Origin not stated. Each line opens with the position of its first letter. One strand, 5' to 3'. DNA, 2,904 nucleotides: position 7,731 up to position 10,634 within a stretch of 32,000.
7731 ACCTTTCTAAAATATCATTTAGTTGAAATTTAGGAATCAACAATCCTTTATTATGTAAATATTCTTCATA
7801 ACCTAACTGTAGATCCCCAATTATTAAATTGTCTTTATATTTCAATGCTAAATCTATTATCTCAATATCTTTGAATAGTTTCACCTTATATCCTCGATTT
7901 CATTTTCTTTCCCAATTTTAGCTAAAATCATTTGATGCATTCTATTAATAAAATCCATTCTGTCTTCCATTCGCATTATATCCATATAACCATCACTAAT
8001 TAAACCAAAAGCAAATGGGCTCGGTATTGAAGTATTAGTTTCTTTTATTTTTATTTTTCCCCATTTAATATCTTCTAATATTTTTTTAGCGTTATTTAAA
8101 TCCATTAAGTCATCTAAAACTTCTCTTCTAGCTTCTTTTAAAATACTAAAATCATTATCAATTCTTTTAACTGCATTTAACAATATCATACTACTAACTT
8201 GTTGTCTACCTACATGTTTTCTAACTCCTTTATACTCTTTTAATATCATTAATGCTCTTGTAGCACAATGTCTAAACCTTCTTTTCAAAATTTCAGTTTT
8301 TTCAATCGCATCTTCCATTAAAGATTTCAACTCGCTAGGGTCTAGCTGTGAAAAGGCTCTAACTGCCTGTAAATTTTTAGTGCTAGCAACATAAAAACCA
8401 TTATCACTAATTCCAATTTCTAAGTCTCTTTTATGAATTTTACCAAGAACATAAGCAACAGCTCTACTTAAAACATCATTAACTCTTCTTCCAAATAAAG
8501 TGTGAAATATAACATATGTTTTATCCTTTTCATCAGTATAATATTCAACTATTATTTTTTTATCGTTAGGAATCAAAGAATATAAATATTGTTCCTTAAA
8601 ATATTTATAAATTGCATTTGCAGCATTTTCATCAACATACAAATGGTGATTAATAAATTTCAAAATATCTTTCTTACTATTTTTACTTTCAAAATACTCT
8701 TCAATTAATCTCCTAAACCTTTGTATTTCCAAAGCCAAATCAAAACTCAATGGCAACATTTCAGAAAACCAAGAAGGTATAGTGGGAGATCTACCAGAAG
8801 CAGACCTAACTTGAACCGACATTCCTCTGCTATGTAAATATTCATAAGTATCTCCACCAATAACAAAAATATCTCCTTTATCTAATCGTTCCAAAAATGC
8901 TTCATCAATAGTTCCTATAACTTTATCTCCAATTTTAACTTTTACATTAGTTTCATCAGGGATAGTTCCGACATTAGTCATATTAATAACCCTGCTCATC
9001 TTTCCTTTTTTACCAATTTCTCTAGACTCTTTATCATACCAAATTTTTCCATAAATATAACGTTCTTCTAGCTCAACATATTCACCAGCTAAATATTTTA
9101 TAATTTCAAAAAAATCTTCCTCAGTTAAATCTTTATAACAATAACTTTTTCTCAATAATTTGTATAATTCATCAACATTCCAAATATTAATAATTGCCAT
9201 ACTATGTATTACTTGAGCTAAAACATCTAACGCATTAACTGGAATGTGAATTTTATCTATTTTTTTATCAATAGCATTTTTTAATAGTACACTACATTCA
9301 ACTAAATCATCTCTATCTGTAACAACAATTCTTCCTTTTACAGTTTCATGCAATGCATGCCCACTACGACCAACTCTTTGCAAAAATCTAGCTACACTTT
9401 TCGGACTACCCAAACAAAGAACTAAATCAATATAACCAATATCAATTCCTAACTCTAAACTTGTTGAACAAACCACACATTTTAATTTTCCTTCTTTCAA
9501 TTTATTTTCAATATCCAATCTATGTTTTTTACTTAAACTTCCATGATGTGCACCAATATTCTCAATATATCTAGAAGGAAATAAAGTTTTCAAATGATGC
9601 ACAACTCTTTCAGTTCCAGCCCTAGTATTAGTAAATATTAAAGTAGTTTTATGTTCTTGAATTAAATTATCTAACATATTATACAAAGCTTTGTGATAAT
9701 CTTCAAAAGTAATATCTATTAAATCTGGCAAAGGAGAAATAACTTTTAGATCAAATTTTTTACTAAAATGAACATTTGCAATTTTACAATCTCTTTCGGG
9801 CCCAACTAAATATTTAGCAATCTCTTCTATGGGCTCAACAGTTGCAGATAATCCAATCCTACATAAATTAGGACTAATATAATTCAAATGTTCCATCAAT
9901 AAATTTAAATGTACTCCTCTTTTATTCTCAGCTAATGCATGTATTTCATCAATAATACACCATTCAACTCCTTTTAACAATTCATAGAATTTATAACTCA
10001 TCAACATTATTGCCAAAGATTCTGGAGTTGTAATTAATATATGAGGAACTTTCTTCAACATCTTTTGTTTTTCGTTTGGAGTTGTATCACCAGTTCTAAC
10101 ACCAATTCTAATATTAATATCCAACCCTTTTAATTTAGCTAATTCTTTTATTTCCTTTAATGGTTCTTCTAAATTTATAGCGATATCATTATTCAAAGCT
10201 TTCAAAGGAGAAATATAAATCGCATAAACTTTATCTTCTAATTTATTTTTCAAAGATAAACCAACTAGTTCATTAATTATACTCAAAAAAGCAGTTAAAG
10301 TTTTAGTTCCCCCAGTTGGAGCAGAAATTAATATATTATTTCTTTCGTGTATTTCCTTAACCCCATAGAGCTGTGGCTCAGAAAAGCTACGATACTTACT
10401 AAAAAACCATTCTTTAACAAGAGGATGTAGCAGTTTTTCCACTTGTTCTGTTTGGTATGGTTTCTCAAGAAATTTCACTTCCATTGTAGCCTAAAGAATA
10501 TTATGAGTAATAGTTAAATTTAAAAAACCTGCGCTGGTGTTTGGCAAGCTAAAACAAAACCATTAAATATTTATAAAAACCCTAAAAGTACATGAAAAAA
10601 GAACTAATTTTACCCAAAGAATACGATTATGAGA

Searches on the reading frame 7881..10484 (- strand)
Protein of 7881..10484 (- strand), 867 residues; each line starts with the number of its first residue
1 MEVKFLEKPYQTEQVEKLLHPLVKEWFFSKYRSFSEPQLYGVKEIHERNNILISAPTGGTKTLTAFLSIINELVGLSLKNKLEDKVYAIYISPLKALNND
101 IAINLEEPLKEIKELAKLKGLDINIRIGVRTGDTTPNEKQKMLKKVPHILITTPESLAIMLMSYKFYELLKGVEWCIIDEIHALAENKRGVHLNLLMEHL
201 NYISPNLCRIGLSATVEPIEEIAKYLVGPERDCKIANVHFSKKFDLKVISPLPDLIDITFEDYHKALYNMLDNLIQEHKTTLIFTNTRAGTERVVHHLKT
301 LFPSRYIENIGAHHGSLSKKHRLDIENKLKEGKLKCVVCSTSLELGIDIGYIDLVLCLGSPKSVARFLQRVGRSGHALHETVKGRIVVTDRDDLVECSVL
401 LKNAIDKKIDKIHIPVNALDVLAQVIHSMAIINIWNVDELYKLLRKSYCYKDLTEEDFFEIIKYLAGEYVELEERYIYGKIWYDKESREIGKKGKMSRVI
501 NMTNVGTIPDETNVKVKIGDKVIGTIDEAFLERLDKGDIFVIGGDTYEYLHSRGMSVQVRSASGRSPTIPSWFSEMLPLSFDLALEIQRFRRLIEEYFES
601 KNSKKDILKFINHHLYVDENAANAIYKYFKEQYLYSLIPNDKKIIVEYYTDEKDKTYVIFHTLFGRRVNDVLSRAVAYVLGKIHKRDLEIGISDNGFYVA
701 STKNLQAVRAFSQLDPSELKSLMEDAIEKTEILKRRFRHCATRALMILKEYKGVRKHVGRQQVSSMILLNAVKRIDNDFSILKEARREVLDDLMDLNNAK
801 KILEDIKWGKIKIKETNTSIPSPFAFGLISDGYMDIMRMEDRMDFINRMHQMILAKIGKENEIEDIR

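Call 28: search_protein_families(library=pfam, proteins=[window:7881-10484:-], max_evalue=0.001)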
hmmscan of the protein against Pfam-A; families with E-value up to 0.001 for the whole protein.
window:7881-10484:- (867 aa): 5 families
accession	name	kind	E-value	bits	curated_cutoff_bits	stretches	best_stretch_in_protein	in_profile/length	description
PF08494.16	DEAD_assoc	-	5.2e-58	196.5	23.5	1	638-825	1-191/191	DEAD/H associated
PF19306.5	WH_Lhr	-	7.6e-33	113.7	27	1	406-567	5-166/168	Large helicase-related protein, winged helix domain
PF00270.35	DEAD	-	3.8e-29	102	26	1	38-220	4-165/167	DEAD/DEAH box helicase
PF00271.37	Helicase_C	-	7.2e-20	71.7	23.5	1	269-376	4-108/110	Helicase conserved C-terminal domain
PF04851.21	ResIII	-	3.7e-07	30.6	22.5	1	8-217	5-163/164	Type III restriction enzyme, res subunit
